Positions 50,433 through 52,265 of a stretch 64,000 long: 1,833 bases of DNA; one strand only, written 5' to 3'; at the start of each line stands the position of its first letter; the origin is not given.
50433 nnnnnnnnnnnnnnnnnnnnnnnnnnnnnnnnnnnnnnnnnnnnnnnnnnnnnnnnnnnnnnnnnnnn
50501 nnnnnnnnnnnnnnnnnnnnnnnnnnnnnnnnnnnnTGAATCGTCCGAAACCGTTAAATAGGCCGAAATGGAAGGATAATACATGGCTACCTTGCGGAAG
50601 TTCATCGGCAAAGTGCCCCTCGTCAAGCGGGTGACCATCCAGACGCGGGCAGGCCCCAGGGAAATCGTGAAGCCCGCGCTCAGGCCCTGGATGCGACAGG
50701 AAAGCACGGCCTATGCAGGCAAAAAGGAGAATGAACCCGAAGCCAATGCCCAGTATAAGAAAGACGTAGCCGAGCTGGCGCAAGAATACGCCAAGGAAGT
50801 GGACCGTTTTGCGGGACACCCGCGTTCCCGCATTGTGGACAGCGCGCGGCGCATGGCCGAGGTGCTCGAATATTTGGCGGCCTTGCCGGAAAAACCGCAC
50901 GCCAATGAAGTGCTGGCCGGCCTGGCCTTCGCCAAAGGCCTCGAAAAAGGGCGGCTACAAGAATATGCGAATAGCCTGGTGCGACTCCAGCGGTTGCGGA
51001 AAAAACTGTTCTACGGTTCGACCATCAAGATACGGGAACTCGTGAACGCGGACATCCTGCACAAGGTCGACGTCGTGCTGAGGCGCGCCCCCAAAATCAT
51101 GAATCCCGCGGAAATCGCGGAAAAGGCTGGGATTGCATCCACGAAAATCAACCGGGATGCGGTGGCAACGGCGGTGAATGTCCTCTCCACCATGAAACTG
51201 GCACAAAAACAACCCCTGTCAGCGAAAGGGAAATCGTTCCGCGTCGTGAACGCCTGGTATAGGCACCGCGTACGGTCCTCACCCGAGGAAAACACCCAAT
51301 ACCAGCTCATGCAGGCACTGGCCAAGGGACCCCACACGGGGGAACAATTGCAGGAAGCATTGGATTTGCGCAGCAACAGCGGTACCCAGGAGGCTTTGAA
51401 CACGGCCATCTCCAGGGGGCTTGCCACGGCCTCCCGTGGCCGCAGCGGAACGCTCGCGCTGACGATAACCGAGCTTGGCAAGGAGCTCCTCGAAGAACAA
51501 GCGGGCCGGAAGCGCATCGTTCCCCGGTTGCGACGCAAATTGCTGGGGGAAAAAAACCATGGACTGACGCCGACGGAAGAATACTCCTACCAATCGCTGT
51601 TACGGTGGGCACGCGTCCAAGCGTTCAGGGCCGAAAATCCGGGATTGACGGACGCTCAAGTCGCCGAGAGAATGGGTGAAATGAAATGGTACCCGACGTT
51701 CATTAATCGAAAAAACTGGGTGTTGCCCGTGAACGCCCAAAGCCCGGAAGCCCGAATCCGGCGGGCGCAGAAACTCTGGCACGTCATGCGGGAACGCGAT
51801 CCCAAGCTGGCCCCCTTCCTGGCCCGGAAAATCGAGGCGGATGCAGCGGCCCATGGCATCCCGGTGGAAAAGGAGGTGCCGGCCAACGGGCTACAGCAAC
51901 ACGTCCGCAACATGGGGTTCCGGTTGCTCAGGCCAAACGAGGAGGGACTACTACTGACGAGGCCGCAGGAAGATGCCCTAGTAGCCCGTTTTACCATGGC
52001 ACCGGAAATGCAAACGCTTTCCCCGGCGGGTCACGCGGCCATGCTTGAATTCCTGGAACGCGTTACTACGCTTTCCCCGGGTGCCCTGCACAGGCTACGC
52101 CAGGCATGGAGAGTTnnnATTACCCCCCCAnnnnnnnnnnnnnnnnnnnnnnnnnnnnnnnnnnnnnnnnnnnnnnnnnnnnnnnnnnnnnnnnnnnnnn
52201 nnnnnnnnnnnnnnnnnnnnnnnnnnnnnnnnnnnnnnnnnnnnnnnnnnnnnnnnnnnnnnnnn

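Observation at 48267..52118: Three genes share an identical 17-bp BRE/TATA promoter module, including a tandem pair of large paralogous basic proteins of unknown function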

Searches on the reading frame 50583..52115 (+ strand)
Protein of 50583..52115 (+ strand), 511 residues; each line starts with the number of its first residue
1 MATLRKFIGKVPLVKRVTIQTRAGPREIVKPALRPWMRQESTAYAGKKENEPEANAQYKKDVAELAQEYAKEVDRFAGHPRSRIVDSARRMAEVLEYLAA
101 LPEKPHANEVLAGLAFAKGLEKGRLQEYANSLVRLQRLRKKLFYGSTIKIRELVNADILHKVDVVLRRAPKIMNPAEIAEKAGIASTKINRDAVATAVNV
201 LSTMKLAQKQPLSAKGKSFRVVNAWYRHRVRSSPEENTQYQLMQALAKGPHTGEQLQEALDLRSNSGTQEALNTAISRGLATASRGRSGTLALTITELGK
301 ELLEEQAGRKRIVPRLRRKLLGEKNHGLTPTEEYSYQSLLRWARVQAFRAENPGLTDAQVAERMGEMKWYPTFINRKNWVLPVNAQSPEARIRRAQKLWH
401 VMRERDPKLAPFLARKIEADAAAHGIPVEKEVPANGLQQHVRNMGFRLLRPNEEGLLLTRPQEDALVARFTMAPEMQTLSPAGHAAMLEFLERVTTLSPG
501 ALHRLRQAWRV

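Call 9: search_protein_families(library=pfam, proteins=[window:50583-52115:+], max_evalue=1)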
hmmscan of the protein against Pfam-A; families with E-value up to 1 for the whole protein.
window:50583-52115:+ (511 aa): 3 families
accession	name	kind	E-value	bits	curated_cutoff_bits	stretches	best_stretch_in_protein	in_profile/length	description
PF24409.1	wHTH-PRTase_assc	-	0.023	15.2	27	1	241-310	2-62/83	wHTH-PRTase associated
PF13412.12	HTH_24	-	0.11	12.5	21.9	0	167-191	13-36/48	Winged helix-turn-helix DNA-binding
PF09339.16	HTH_IclR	-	0.27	11.5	22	0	166-187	12-33/52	IclR helix-turn-helix domain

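Call 10: search_protein_families(library=ncbifam, proteins=[window:50583-52115:+], max_evalue=1)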
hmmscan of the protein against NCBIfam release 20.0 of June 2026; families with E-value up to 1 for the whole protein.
window:50583-52115:+ (511 aa): 1 family
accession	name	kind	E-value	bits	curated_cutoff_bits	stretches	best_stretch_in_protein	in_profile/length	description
NF051897.1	Btc22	equivalog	0.022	15.2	100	1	46-92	47-93/96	Btc22 family type III secretion system chaperone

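Call 15: find_homologous_proteins(query=window:50583-52115:+, max_evalue=0.001)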
Query window:50583-52115:+ (511 aa): 1 proteins with E <= 0.001 among 8000 candidates.
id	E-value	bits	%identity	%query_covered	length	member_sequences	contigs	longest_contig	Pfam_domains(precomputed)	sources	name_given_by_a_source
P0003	0.0e+0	1111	100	100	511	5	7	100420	-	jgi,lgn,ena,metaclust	metaclust:\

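Call 18: find_encoding_contigs(protein=P0003, flank=10000, max_places=10)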
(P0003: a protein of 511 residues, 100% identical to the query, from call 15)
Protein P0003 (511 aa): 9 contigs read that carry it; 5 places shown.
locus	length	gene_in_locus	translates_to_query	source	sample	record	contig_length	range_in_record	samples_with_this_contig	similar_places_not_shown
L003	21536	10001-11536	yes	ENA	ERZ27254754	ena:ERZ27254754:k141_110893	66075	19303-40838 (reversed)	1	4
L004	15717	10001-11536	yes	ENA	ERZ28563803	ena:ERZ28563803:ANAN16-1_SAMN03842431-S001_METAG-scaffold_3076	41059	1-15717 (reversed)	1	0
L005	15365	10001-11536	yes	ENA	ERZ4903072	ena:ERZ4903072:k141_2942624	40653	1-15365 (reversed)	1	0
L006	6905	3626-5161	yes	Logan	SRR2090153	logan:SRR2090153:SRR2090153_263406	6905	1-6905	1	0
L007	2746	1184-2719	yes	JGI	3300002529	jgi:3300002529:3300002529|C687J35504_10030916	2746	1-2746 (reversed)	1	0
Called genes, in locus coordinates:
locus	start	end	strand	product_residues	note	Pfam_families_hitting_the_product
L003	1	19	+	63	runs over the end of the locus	PF03683:UPF0175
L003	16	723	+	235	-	PF00483:NTP_transferase, PF12804:NTP_transf_3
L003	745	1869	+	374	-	-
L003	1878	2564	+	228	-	PF00535:Glycos_transf_2, PF10111:Glyco_tranf_2_2 (weak), PF13641:Glyco_tranf_2_3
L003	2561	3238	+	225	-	PF13489:Methyltransf_23, PF07021:MetW (weak), PF13847:Methyltransf_31, PF08241:Methyltransf_11, PF08242:Methyltransf_12, PF13649:Methyltransf_25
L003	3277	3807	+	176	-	PF00156:Pribosyltran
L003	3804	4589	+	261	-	PF01048:PNP_UDP_1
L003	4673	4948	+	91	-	-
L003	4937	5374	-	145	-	PF01850:PIN (weak)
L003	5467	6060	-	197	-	PF00596:Aldolase_II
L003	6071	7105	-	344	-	PF01008:IF-2B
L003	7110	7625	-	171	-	-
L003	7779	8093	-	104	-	-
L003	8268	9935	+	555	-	-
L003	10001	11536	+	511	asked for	-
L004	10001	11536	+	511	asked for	-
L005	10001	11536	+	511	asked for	-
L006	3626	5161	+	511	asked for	-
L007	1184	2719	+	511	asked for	-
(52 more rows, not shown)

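Call 37: search_protein_families(library=phrogs, proteins=[window:50583-52115:+], max_evalue=1)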
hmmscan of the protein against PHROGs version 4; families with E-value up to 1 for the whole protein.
window:50583-52115:+ (511 aa): 2 families
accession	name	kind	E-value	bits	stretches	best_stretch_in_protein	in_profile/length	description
phrog_1373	-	transcription regulation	0.041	14.9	1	333-365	59-87/166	transcriptional regulator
phrog_22403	-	unknown function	0.38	11.6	1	159-205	98-142/151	-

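Call 38: search_protein_families(library=padloc, proteins=[window:50583-52115:+], max_evalue=1)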
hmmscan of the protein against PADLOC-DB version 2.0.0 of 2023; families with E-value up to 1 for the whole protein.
window:50583-52115:+ (511 aa): 1 family
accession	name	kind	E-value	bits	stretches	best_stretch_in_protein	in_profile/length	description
PDLC00988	Cmr6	-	0.029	12.2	1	289-376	54-139/252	Cmr6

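Call 89: predict_structure(alignment_id=A4)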
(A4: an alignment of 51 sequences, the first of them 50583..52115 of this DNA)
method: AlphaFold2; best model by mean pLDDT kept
length: 511 residues; sequences in the alignment: 51
mean_pLDDT: 85.4   pTM: 0.76
mean pLDDT of the five models: 85.4, 85.0, 84.3, 83.7, 82.4
residues with pLDDT >= 90: 306; 70-90: 129; 50-70: 37; < 50: 39
segments of 3 or more residues with pLDDT < 50: 21-29, 432-456
pLDDT, mean of each block of 10 residues (from residue 1): 87 73 43 51 55 90 97 93 95 96 92 96 98 96 92 98 98 96 97 95 94 83 94 91 97 93 80 89 89 95 96 92 71 89 96 97 96 80 85 92 94 94 88 43 43 54 82 80 81 77 86 60
secondary structure, 60 per line:
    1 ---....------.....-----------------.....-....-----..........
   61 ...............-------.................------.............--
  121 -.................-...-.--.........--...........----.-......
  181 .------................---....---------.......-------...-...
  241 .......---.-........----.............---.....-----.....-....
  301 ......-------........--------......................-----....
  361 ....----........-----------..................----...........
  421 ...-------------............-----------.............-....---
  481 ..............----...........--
elements in order: H4-7 H14-18 H36-40 H42-45 H51-75 H83-99 H107-118 H122-138 H147-155 H158-168 H175-181 H188-203 E207-210 E220-223 H238-247 H253-260 H265-277 E281-285 E291-295 H297-306 H314-321 H330-351 H357-364 H369-376 H388-405 H410-423 H437-448 H460-472 H474-477 H481-494 H499-509

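Call 91: fold_search(model_id=the predicted structure, library=pdb)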
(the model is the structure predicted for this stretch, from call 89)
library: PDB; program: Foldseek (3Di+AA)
matches with E <= 10: 709; with E <= 0.001: 0
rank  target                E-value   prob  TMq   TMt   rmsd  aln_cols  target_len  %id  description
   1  7a6h_O                1.3e-02  0.82  0.13  0.13  18.8       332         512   13  Cryo-EM structure of human apo RNA Polymerase III (released 2021-02-03)
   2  7dn3_O                1.6e-02  0.54  0.11  0.13  23.4       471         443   10  Structure of Human RNA Polymerase III elongation complex (released 2021-03-17)
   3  7ast_X                1.9e-02  0.54  0.11  0.13  24.6       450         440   12  Apo Human RNA Polymerase III (released 2020-12-23)
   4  5afq_B                2.1e-02  0.44  0.13  0.13  16.6       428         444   11  Crystal structure of RPC62 - RPC32 beta (released 2015-10-07)
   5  2xub                  2.4e-02  0.47  0.11  0.13  23.5       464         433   11  Human RPC62 subunit structure (released 2011-03-02)
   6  1lva                  2.8e-02  0.95  0.16  0.27  18.3       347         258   11  Crystal structure of a C-terminal fragment of Moorella thermoacetica elongation factor SelB (released 2002-08-21)
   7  9gm9_D                2.8e-02  0.87  0.13  0.19  19.2       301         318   14  MukBEF in a DNA capture state (released 2025-03-26)
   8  2xv4                  3.0e-02  0.47  0.11  0.14  22.6       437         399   12  Structure of Human RPC62 (partial) (released 2011-03-02)
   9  7d58_O                3.1e-02  0.41  0.12  0.12  24.1       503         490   12  cryo-EM structure of human RNA polymerase III in elongating state (released 2021-02-17)
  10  3cuq_A                3.3e-02  0.98  0.15  0.29  12.6       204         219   13  Integrated structural and functional model of the human ESCRT-II complex (released 2008-11-04)
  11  5afq_A                4.1e-02  0.33  0.13  0.14  17.6       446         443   13  Crystal structure of RPC62 - RPC32 beta (released 2015-10-07)
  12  9gm7_C                4.5e-02  0.80  0.12  0.14  18.7       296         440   12  MukBEF in a nucleotide-bound state with open neck gate (monomer) (released 2025-03-26)
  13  2zme_A                4.7e-02  0.96  0.15  0.29  12.7       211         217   14  Integrated structural and functional model of the human ESCRT-II complex (released 2008-11-04)
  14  8iue_P                5.8e-02  0.47  0.11  0.19  25.9       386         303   11  RNA polymerase III pre-initiation complex melting complex 1 (released 2023-05-24)
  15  3bz6                  7.9e-02  0.97  0.11  0.32  15.1       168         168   15  Crystal structure of a conserved protein of unknown function from Pseudomonas syringae pv. tomato str. DC3000 (released 2008-02-05)
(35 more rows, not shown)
